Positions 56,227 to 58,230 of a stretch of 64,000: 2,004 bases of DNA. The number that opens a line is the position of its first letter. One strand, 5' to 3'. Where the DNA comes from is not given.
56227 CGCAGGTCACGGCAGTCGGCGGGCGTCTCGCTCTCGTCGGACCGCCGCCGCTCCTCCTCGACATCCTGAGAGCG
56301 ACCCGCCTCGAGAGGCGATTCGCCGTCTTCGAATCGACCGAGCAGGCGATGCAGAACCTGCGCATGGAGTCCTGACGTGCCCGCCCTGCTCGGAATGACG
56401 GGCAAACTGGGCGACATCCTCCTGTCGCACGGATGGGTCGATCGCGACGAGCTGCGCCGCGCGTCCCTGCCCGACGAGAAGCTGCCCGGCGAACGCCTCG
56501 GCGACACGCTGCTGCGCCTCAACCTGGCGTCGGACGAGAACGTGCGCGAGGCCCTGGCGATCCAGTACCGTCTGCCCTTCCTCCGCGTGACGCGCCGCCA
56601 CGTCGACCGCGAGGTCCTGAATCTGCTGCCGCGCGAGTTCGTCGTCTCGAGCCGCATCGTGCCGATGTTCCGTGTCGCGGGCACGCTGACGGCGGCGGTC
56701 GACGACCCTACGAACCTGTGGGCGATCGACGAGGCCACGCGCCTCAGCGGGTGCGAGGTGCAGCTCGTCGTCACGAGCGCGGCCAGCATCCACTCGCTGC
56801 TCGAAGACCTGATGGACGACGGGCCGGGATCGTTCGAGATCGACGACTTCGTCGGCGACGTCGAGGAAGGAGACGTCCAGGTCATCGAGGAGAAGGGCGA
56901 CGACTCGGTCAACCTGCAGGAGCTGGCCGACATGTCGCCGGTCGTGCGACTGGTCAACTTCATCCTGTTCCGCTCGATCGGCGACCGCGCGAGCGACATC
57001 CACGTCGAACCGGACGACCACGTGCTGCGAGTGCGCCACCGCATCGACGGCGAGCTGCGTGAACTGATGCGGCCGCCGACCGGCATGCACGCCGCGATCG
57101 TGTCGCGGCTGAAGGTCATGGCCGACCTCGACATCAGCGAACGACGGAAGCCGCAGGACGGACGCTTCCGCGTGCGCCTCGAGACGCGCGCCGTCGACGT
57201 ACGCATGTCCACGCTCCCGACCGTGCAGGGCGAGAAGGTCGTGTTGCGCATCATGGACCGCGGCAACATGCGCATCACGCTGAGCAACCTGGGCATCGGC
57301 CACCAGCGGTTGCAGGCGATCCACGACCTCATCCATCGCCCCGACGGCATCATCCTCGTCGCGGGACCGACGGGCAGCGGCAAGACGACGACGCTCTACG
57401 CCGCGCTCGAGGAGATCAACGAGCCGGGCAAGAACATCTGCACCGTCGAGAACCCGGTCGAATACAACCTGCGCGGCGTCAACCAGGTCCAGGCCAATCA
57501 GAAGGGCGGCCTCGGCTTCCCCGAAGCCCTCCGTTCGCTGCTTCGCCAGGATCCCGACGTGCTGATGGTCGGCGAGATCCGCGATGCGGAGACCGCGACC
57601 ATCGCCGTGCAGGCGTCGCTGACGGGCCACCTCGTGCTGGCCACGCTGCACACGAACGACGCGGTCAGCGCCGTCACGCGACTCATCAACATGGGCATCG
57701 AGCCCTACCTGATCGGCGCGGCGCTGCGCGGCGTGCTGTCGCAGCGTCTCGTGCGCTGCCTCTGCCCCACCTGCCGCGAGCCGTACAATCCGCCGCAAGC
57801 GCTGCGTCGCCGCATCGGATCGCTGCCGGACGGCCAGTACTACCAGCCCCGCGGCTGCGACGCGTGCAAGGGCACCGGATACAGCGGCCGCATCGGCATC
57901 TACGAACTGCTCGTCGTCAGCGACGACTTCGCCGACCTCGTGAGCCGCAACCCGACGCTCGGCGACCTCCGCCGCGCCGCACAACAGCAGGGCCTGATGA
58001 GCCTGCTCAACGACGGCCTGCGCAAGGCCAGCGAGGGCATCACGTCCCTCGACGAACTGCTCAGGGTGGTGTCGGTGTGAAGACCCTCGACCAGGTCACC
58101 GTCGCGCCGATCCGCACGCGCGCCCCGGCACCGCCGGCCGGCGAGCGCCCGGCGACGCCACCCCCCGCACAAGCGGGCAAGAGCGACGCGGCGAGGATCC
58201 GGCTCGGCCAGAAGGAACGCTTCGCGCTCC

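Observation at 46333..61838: Hybrid type IV filament locus: PilMNOP alignment complex and secretin combined with a Gsp-like pseudopilin set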

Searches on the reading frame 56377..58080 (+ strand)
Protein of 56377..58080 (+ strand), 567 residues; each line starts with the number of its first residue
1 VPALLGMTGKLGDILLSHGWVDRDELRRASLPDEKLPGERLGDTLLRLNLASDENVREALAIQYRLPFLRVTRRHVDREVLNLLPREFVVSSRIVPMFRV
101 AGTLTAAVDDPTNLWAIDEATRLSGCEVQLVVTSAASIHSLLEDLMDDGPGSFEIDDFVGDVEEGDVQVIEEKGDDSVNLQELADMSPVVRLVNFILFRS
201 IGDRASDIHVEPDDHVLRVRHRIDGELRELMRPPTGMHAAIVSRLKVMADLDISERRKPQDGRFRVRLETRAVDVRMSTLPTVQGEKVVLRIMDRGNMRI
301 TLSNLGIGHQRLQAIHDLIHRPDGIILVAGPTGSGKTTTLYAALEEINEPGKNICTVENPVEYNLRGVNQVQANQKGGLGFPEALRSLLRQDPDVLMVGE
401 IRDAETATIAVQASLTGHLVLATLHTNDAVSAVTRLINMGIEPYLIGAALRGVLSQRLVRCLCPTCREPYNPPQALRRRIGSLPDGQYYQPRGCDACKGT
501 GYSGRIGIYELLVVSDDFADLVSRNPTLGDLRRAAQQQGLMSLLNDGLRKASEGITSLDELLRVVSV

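Call 8: search_protein_families(library=pfam, max_evalue=0.01, proteins=[window:56377-58080:+])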
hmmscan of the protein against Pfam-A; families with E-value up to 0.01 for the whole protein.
window:56377-58080:+ (567 aa): 6 families
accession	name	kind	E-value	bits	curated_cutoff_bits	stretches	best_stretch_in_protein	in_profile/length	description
PF00437.27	T2SSE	-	1.9e-135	451.7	24.9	1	183-563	2-370/370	Type II/IV secretion system protein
PF05157.20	MshEN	-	4.8e-14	52.5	23.1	1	64-148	1-86/90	MshEN domain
PF13401.12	AAA_22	-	3.1e-05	24.8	27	1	322-370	4-52/130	AAA domain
PF13191.12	AAA_16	-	3.3e-05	24.9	32.6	1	313-393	10-83/167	AAA ATPase domain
PF13604.12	AAA_30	-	9.9e-05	22.6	27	1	312-354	7-49/191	AAA domain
PF25199.1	nSTAND_NTPase5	-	0.00014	22.2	34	1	321-369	39-88/145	Novel STAND NTPase 5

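Call 10: search_protein_families(library=ncbifam, max_evalue=0.01, proteins=[window:56377-58080:+])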
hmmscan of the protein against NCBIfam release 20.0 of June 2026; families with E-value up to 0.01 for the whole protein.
window:56377-58080:+ (567 aa): 24 families
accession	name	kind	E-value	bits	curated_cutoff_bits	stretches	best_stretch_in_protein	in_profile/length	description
TIGR02533.1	type_II_gspE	equivalog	5.7e-178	592.5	630.25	1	83-564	3-485/486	type II secretion system ATPase GspE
TIGR02538.1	type_IV_pilB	equivalog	6.7e-172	573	675.65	1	11-565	2-562/564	type IV-A pilus assembly ATPase PilB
NF007755.0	PRK10436.1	equivalog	2.5e-138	461.7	617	1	172-565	68-459/465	type II secretion system protein GspE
NF053534.1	T4PilAsmATPsTfpB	equivalog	1e-134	450.1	850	1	55-566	67-583/584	type IV pilus assembly ATPase TfpB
NF041000.1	ATPase_ComGA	equivalog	1.1e-74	250.8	300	1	196-460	3-266/267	competence type IV pilus ATPase ComGA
TIGR01420.1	pilT_fam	subfamily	1.5e-47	162.5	319.1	1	196-459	5-268/343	PilT/PilU family type 4a pilus ATPase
TIGR02525.1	plasmid_TraJ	equivalog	3.3e-24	85.6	368.3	1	287-439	119-272/372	plasmid transfer ATPase TraJ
TIGR02524.1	dot_icm_DotB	equivalog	1.6e-19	70.4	463.3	1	251-438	72-258/358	Dot/Icm type IV secretion system ATPase DotB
NF058587.1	archaellum_moto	equivalog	1.7e-16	60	550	1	325-441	277-398/527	archaellum flagellar ATPase motor FlaI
TIGR02782.1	TrbB_P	equivalog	1.7e-15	57.1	304.55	1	309-437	123-253/303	P-type conjugative transfer ATPase TrbB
TIGR02788.1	VirB11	equivalog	2.6e-13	49.7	249.95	1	326-440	147-266/308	P-type DNA transfer ATPase VirB11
NF010407.0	PRK13833.1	subfamily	5.8e-13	48.9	499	1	326-439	147-262/323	conjugal transfer protein TrbB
NF010469.0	PRK13894.1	subfamily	6.1e-13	48.8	508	1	312-437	139-265/320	conjugal transfer ATPase TrbB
TIGR03819.1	heli_sec_ATPase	hypoth_equivalog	2.6e-12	46.6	373.15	1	281-443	135-304/340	TadA family conjugal transfer-associated ATPase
NF012033.0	PRK15489.1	equivalog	4.2e-11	41.7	537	1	7-148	489-629/703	glycosyl transferase family protein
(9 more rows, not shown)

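Call 16: find_encoding_contigs(protein=window:56377-58080:+, flank=10000, max_places=6)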
Protein window:56377-58080:+ (567 aa): 1 contig read that carries it; 1 place shown.
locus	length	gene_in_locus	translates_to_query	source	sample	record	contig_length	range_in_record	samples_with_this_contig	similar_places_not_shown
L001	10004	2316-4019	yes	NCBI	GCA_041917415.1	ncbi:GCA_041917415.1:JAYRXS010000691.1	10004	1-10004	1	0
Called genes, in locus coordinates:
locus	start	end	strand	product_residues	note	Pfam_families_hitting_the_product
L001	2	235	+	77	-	?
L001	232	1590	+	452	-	PF00512:HisKA, PF02518:HATPase_c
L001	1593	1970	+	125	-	PF00072:Response_reg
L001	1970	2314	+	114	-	PF01740:STAS, PF13466:STAS_2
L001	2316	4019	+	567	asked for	PF05157:MshEN, PF00437:T2SSE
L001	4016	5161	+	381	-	PF00482:T2SSF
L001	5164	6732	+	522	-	PF13492:GAF_3 (weak), PF00512:HisKA, PF02518:HATPase_c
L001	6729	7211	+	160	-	-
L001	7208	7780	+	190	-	-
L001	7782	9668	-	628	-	PF01541:GIY-YIG (weak), PF27096:UvrC_M, PF22920:UvrC_RNaseH, PF08459:UvrC_RNaseH_dom, PF14520:HHH_5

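Call 17: find_related_loci(query=window:56377-58080:+, collection=genome_contigs, flank=10000)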
Query window:56377-58080:+ (567 aa) in genome_contigs; peptide patterns used: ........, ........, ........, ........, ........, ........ (x = any residue, [..] = any of these).
205 stretches matched a pattern; 142 encode a relative of the query (tblastn E <= 1e-3); the best 80 are kept; 80 distinct loci.
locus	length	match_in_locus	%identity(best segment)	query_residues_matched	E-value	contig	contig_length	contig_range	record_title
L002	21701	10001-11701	99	1-567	0e+0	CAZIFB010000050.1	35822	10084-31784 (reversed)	MAG TPA_asm: uncultured candidatus Brocadiaceae bacterium isolate SRP237561_co1_222 genome assembly, contig: NODE_1662_l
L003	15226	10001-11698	86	1-566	0e+0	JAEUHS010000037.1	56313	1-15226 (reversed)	MAG: Planctomycetota bacterium isolate new MAG-23 k141_4008763, whole genome shotgun sequence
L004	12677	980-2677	85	1-566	0e+0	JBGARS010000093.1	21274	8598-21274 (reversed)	MAG: Planctomycetota bacterium isolate MAG_AAO_AS.17 AAOAS-17_NODE_93_length_21274_cov_5.781195, whole genome shotgun se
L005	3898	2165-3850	85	1-562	0e+0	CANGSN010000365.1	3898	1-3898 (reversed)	MAG: Planctomycetota bacterium isolate RE-15aug16-297 genome assembly, contig: RE-15aug16-C53514, whole genome shotgun s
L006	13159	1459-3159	83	1-567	0e+0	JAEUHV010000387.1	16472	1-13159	MAG: Planctomycetota bacterium isolate new MAG-26 k141_4074820, whole genome shotgun sequence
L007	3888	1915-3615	82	1-567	0e+0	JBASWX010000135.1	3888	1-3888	MAG: Planctomycetota bacterium isolate MFD03231_ilm_asm_bin1 k127_55493, whole genome shotgun sequence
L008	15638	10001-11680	80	3-562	0e+0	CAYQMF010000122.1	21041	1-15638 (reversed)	MAG TPA_asm: uncultured candidatus Brocadiaceae bacterium isolate SRP237561_co1_290 genome assembly, contig: NODE_4075_l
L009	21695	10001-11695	79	1-565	0e+0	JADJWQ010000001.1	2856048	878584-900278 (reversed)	MAG: Planctomycetota bacterium isolate Kalu_18-Q3-R12-55_BAT3C.357 tig00000483-10-28528790, whole genome shotgun sequenc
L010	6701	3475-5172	72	1-566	0e+0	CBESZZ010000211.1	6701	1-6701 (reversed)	MAG TPA_asm: uncultured bacterium isolate SRR17063066_binner13_Refined_64 genome assembly, contig: ERZ25083849.12392, wh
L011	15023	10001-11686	80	1-562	0e+0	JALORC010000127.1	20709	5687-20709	MAG: Planctomycetota bacterium isolate Prado171 scaffold_5164, whole genome shotgun sequence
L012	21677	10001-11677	83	9-567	0e+0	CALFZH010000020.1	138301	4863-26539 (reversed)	MAG TPA_asm: uncultured bacterium isolate SRR1506984_bin.22_CONCOCT_v1.1_MAG genome assembly, contig: ERZ761607.164, who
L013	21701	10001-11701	58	1-566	0e+0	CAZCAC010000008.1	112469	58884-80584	MAG TPA_asm: uncultured Planctomycetaceae bacterium isolate binchicken_co65_457 genome assembly, contig: NODE_437_length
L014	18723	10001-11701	83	1-567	0e+0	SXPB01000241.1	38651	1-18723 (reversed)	MAG: Planctomycetia bacterium isolate F1-120-MAGs241 F1-120__c663925, whole genome shotgun sequence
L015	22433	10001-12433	48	10-564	7e-172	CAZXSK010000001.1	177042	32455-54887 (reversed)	MAG TPA_asm: uncultured Planctomycetaceae bacterium isolate binchicken_co15_134 genome assembly, contig: NODE_3_length_1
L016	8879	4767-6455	49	3-563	7e-172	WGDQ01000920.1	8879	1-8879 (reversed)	MAG: Planctomycetaceae bacterium isolate S146_10 k151_828072, whole genome shotgun sequence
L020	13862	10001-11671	48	10-565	9e-170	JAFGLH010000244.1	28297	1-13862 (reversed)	MAG: Pirellulales bacterium isolate Zod_Metabat.393 k87_13334882, whole genome shotgun sequence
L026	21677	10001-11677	48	11-567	3e-167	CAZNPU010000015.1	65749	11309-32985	MAG TPA_asm: uncultured Isosphaeraceae bacterium isolate SRP268622_co1_7 genome assembly, contig: NODE_724_length_65749_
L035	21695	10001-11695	48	10-566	5e-162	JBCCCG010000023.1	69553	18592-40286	MAG: Planctomycetota bacterium isolate P01_A01_bin.54 k141_1970970_length_69553_cov_22.1622, whole genome shotgun sequen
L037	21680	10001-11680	48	10-567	5e-166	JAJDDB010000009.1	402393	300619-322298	MAG: Phycisphaerales bacterium isolate OFTM33 OFTM33_8, whole genome shotgun sequence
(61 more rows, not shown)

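Call 25: search_solved_structures(query=window:56377-58080:+, max_evalue=1e-20)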
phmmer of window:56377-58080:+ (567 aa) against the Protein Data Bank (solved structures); distinct sequences matched with E-value up to 1e-20: 21.
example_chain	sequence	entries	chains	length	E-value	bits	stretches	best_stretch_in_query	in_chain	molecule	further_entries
3jc8_Ba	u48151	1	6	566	2.9e-144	484.9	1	7-562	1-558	Type IV-A pilus assembly ATPase PilB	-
5tsg_B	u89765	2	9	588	3.5e-144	484.6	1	9-565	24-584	Type IV pilus biogenesis ATPase PilB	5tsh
6olj_C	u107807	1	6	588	4.6e-144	484.2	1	9-565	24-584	Type IV pilus biogenesis ATPase PilB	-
5zfr_A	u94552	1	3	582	3.6e-142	477.9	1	9-565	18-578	Type IV pilus biogenesis ATPase PilB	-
6f8l_G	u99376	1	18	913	3.9e-126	425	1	35-562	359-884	Type IV pilus assembly protein PilF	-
4pht_A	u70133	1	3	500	1.4e-118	400.1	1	111-565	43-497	General secretory pathway protein E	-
4kss_A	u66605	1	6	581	4.1e-117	395.2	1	177-565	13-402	Type II secretion system protein E, hemolysin-coregulated protein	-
4ksr_A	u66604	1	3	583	4.2e-117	395.2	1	177-565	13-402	Type II secretion system protein E, Hemolysin-coregulated protein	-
1p9r_A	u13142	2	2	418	7.6e-117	394.3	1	172-563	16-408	General secretion pathway protein E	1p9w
5oiu_A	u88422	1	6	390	1.9e-106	360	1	187-562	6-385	Type IV pilus assembly protein PilF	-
5it5_F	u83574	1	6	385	3.9e-106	359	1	195-562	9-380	ATP binding motif-containing protein PilF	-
6ejf_A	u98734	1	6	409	4.5e-106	358.8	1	195-562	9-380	Type IV pilus assembly protein PilF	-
8dze_A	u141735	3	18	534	2.7e-32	115.3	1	166-513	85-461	BfpD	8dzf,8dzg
3jvu_A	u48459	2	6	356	4.2e-32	114.6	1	200-465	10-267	Twitching mobility protein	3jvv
5fl3_A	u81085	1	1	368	2.5e-31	112.1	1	200-459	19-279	PILI RETRACTION PROTEIN PILT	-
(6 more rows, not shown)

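Call 45: search_protein_families(library=pfam, max_evalue=0.1, proteins=[L026:7674-9449:+, L037:7888-9591:+, L035:7965-9608:+, L035:2134-2823:+, L035:2780-3370:+, L035:3367-3927:+, L020:2694-3428:+, L020:3555-4124:+, L020:4148-4834:+, L037:4598-5917:+])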
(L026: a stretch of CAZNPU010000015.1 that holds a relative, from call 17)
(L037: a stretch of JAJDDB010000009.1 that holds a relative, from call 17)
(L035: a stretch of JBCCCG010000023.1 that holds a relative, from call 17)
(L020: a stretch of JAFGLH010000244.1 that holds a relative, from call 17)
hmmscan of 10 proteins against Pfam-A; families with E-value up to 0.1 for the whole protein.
L026:7674-9449:+ (591 aa): 7 families
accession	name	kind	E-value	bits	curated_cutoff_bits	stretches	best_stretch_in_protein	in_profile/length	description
PF13487.12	HD_5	-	6.1e-40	137.2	27.2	1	397-557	7-170/170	HD domain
PF01966.28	HD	-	1.1e-24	87.3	22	1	406-526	3-116/116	HD domain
PF08668.18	HDOD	-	2.9e-05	24.1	22.9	1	405-446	96-135/196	HDOD domain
PF01590.32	GAF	-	0.0024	18.8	22.4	1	304-371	62-131/133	GAF domain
PF05153.21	MIOX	-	0.013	15.5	25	1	389-444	40-92/249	Myo-inositol oxygenase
PF13185.12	GAF_2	-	0.014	16.1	28.6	1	315-374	78-136/136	GAF domain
PF13492.12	GAF_3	-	0.056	14.3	27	0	325-375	81-129/129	GAF domain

L037:7888-9591:+ (567 aa): 4 families
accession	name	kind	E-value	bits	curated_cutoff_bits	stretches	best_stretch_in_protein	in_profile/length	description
PF13487.12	HD_5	-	6e-37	127.4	27.2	1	359-519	7-170/170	HD domain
PF01966.28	HD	-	6.1e-23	81.8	22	1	368-488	3-116/116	HD domain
PF13492.12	GAF_3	-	4.2e-05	24.4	27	1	201-337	2-129/129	GAF domain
PF08668.18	HDOD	-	0.00026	21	22.9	1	366-406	95-133/196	HDOD domain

L035:7965-9608:+ (547 aa): 6 families
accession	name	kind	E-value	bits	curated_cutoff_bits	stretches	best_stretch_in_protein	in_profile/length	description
PF13487.12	HD_5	-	3.4e-35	121.7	27.2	1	355-519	3-170/170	HD domain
PF01966.28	HD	-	1.1e-18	68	22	1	366-488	1-116/116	HD domain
PF13185.12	GAF_2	-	4.7e-06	27.3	28.6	1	203-336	4-136/136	GAF domain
PF08668.18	HDOD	-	6.5e-05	22.9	22.9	1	368-408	97-135/196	HDOD domain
PF13492.12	GAF_3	-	0.0014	19.4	27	1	285-337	78-129/129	GAF domain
PF01590.32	GAF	-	0.0061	17.5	22.4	1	204-333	3-131/133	GAF domain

L035:2134-2823:+ (229 aa): 1 family
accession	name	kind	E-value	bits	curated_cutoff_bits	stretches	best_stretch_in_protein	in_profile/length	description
PF05137.18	PilN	-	8.5e-09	35.8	22.8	1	103-210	6-78/78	Fimbrial assembly protein (PilN)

L035:2780-3370:+ (196 aa): 3 families
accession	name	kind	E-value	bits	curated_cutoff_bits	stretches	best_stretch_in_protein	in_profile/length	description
PF04350.18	PilO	-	2.1e-11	44.6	22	1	48-178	5-132/145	Pilus assembly protein, PilO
PF10741.14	T2SSM_b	-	2.2e-06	27.9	21.7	1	96-187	17-110/111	Type II secretion system (T2SS), protein M subtype b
PF04612.17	T2SSM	-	0.0043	17.7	27.8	1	8-74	6-72/160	Type II secretion system (T2SS), protein M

L035:3367-3927:+ (186 aa): 3 families
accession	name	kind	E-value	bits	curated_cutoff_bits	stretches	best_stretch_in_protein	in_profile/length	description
PF23862.1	CdsD_C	-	0.00037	20.9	27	1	140-175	19-54/56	CdsD C-terminal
PF16537.11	T2SSB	-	0.013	15.6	28.4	1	140-176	21-58/60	Type II secretion system protein B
PF23893.1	Y4YQ_C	-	0.1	12.9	27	0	126-174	1-51/53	Uncharacterised protein Y4YQ C-terminal domain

L020:2694-3428:+ (244 aa): 1 family
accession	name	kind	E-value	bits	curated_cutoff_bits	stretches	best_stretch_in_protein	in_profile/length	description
PF05137.18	PilN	-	0.00056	20.3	22.8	1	165-213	24-71/78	Fimbrial assembly protein (PilN)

L020:3555-4124:+ (189 aa): 4 families
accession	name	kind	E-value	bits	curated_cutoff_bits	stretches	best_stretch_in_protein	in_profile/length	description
PF04350.18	PilO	-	8.9e-19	68.5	22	1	40-162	5-127/145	Pilus assembly protein, PilO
PF10741.14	T2SSM_b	-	5.5e-07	29.9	21.7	1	90-157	19-86/111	Type II secretion system (T2SS), protein M subtype b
PF04612.17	T2SSM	-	0.035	14.8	27.8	0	44-111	41-104/160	Type II secretion system (T2SS), protein M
PF19803.4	DUF6286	-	0.07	14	35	0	20-71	2-55/108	Family of unknown function (DUF6286)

L020:4148-4834:+ (228 aa): 2 families
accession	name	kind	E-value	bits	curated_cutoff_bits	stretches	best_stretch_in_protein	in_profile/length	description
PF16537.11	T2SSB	-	1e-05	25.5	28.4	1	158-210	15-58/60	Type II secretion system protein B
PF23843.2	DUF7210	-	0.01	15.8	27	1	164-184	10-30/38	Domain of unknown function (DUF7210)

L037:4598-5917:+ (439 aa): 27 families (the best 25 are shown)
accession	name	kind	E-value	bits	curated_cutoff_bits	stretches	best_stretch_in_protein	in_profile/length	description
PF07719.23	TPR_2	-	2.7e-26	89.9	27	2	206-239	1-34/34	Tetratricopeptide repeat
PF13432.12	TPR_16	-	2.3e-24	85.9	32.7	4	212-263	3-54/65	Tetratricopeptide repeat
PF14559.12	TPR_19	-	4e-22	78.8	25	4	216-268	1-53/68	Tetratricopeptide repeat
PF13428.12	TPR_14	-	6e-22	76.3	23.5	3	380-420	4-44/44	Tetratricopeptide repeat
PF00515.34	TPR_1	-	5.7e-18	64.3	27.8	1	211-239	6-34/34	Tetratricopeptide repeat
PF13414.12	TPR_11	-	1.8e-16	60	26.8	1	354-391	5-42/42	TPR repeat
PF13371.12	TPR_9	-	3e-13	50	35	2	317-376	3-57/73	Tetratricopeptide repeat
PF13181.12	TPR_8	-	6.2e-12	45.1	25.7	0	208-238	3-33/34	Tetratricopeptide repeat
PF13431.12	TPR_17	-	1.6e-11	43.9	24.4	1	160-192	1-33/34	Tetratricopeptide repeat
PF23914.1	TPR_CcmH_CycH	-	4.7e-11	43.2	42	1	92-239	4-154/158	Cytochrome c-type biogenesis protein H TPR domain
PF13429.12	TPR_15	-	1.8e-08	34.6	26.2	1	172-310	110-249/280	Tetratricopeptide repeat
PF13174.12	TPR_6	-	4.1e-08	33.8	26.3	0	381-409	4-32/33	Tetratricopeptide repeat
PF12569.14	NatA_aux_su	-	3.2e-07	30.1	33.3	1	171-280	193-300/515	N-terminal acetyltransferase A, auxiliary subunit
PF12895.13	ANAPC3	-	1.3e-06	29.1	27.2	1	160-231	11-81/82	Anaphase-promoting complex, cyclosome, subunit 3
PF13424.12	TPR_12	-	1.8e-06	28.5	30.1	1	207-261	5-66/77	Tetratricopeptide repeat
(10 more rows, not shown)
